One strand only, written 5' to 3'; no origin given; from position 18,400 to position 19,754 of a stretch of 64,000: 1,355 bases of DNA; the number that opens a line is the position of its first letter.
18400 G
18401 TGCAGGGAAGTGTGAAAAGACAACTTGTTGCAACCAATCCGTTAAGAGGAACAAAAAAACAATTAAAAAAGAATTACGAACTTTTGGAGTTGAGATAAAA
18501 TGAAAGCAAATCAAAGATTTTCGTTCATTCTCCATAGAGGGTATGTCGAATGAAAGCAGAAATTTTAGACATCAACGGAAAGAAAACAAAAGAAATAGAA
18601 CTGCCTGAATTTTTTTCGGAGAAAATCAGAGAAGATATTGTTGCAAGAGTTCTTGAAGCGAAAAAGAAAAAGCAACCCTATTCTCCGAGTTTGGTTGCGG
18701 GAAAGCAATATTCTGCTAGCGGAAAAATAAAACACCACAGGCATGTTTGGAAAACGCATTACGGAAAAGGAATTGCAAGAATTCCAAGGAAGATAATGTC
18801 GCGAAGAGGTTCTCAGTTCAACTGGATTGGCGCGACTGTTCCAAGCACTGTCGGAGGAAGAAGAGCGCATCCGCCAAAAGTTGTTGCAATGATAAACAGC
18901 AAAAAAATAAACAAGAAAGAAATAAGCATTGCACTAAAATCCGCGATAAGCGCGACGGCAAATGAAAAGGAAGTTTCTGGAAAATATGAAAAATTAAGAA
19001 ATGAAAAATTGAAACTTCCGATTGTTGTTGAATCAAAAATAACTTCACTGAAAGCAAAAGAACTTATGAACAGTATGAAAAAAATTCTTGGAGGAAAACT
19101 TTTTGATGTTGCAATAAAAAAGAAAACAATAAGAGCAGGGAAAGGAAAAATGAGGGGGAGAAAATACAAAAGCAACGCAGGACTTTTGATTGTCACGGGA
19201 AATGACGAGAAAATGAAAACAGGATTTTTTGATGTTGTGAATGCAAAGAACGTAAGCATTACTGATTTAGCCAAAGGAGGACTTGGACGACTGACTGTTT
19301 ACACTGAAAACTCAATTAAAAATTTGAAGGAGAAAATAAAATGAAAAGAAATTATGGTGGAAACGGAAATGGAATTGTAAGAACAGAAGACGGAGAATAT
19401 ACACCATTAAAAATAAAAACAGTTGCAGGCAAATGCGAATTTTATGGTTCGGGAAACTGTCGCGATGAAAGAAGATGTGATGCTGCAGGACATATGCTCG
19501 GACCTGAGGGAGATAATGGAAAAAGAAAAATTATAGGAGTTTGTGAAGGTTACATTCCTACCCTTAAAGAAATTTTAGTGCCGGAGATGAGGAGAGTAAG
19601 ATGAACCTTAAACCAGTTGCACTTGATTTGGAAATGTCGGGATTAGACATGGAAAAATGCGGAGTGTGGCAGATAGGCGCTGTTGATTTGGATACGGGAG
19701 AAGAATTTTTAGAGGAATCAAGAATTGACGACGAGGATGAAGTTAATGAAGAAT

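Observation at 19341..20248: DEDDh exonuclease and a small Cys-containing protein wired into the ribosomal operon between L4 and L23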

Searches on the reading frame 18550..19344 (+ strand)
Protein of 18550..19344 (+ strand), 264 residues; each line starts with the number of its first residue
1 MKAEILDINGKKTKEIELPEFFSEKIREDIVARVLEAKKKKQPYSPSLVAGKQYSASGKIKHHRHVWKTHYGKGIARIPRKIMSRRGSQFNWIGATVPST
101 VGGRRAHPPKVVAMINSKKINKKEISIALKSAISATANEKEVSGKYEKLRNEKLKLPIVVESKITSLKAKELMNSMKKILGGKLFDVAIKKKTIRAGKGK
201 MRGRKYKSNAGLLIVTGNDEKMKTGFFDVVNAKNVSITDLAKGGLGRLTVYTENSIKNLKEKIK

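Call 3: search_protein_families(library=pfam, proteins=[window:18550-19344:+], max_evalue=0.1)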
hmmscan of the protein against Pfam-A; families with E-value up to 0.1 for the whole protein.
window:18550-19344:+ (264 aa): 1 family
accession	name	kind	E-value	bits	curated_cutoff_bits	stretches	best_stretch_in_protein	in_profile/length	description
PF00573.27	Ribosomal_L4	-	1.8e-19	70.5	25.8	1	16-261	1-189/190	Ribosomal protein L4/L1 family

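Call 4: search_protein_families(library=ncbifam, proteins=[window:18550-19344:+], max_evalue=0.1)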
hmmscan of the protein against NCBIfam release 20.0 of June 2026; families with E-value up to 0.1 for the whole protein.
window:18550-19344:+ (264 aa): 2 families
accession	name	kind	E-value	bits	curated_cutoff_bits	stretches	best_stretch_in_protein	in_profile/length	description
TIGR03672.1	rpl4p_arch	equivalog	1.8e-57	194.7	269.75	1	1-261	1-250/251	50S ribosomal protein L4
TIGR03953.1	rplD_bact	equivalog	0.0043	16.4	130.1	1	97-142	64-107/188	50S ribosomal protein L4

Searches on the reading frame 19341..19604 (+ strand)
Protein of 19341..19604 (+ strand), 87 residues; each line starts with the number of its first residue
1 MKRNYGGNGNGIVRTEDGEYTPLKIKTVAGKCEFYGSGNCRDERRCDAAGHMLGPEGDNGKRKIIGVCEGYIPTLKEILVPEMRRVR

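Call 3: search_protein_families(library=pfam, proteins=[window:19341-19604:+], max_evalue=0.1)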
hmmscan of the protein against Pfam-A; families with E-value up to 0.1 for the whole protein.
window:19341-19604:+ (87 aa): 0 families

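Call 4: search_protein_families(library=ncbifam, proteins=[window:19341-19604:+], max_evalue=0.1)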
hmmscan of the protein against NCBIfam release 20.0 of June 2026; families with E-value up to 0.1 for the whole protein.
window:19341-19604:+ (87 aa): 0 families

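Call 9: find_homologous_proteins(query=window:19341-19601:+, max_evalue=0.01)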
Query window:19341-19601:+ (87 aa): 1 proteins with E <= 0.01 among 1 candidates.
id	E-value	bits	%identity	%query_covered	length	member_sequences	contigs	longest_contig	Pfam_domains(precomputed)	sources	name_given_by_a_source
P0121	2.1e-53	196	100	100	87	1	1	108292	-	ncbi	ncbi:MAG: hypothetical protein ABIH49_03035 [archaeon]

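Call 22: search_protein_representatives(protein=window:19341-19601:+)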
Query: 87 residues. Proteins with E-value up to 0.001 (for the whole library): 1; up to 1e-10: 1; up to 1e-30: 1. The best 1 are listed.
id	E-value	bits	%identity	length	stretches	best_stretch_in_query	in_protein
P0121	6.6e-54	196.0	100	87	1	1-87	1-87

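Call 53: predict_structure(protein=window:19341-19601:+)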
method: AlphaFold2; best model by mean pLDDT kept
length: 87 residues; sequences in the alignment: 1
mean_pLDDT: 53.3   pTM: 0.34
mean pLDDT of the five models: 53.3, 46.8, 46.3, 42.7, 37.8
residues with pLDDT >= 90: 0; 70-90: 0; 50-70: 62; < 50: 25
segments of 3 or more residues with pLDDT < 50: 1-6, 55-63, 79-84
pLDDT, mean of each block of 10 residues (from residue 1): 47 61 61 58 56 46 51 51 48
secondary structure, 60 per line:
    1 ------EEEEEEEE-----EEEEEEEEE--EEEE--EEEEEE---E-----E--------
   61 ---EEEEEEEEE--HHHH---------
elements in order: E7-14 E20-28 E31-34 E37-42 E64-72 H75-78

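Call 55: search_protein_families(library=pfam, alignment_id=A2, max_evalue=0.01)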
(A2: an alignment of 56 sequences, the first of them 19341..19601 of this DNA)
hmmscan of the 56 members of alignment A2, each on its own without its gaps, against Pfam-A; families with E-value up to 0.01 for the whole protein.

A. member 1, window:19341-19601:+ (87 aa): 0 families

B. families by the number of members that match (of 56 scanned): 4 families
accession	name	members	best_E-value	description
PF00293.34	NUDIX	2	6e-17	NUDIX domain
PF14815.12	NUDIX_4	2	9.6e-06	NUDIX domain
PF00569.23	ZZ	1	0.004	Zinc finger, ZZ type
PF20612.3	SHOCT_2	1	0.0042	SHOCT domain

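Call 59: search_protein_families(library=padloc, proteins=[window:19341-19601:+], max_evalue=0.01)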
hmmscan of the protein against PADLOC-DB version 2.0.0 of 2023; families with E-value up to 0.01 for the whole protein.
window:19341-19601:+ (87 aa): 0 families

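Call 68: search_solved_structures(query=window:19341-19601:+, max_evalue=1)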
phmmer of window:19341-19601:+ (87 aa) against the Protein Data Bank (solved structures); distinct sequences matched with E-value up to 1: 0.

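Call 70: search_protein_families(library=phrogs, proteins=[window:19341-19601:+], max_evalue=0.01)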
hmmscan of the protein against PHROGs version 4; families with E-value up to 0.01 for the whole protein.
window:19341-19601:+ (87 aa): 0 families

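Call 77: find_related_loci(query=A4, collection=metagenome_contigs, flank=3000)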
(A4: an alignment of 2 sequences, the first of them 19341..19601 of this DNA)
Query A4 (87 aa) in metagenome_contigs; peptide patterns used: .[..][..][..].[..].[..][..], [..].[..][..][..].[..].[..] (x = any residue, [..] = any of these).
193 stretches matched a pattern; 1 encode a relative of the query (tblastn E <= 1e-3); 1 distinct loci.
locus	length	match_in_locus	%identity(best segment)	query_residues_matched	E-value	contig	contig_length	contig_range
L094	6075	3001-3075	56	46-70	5e-6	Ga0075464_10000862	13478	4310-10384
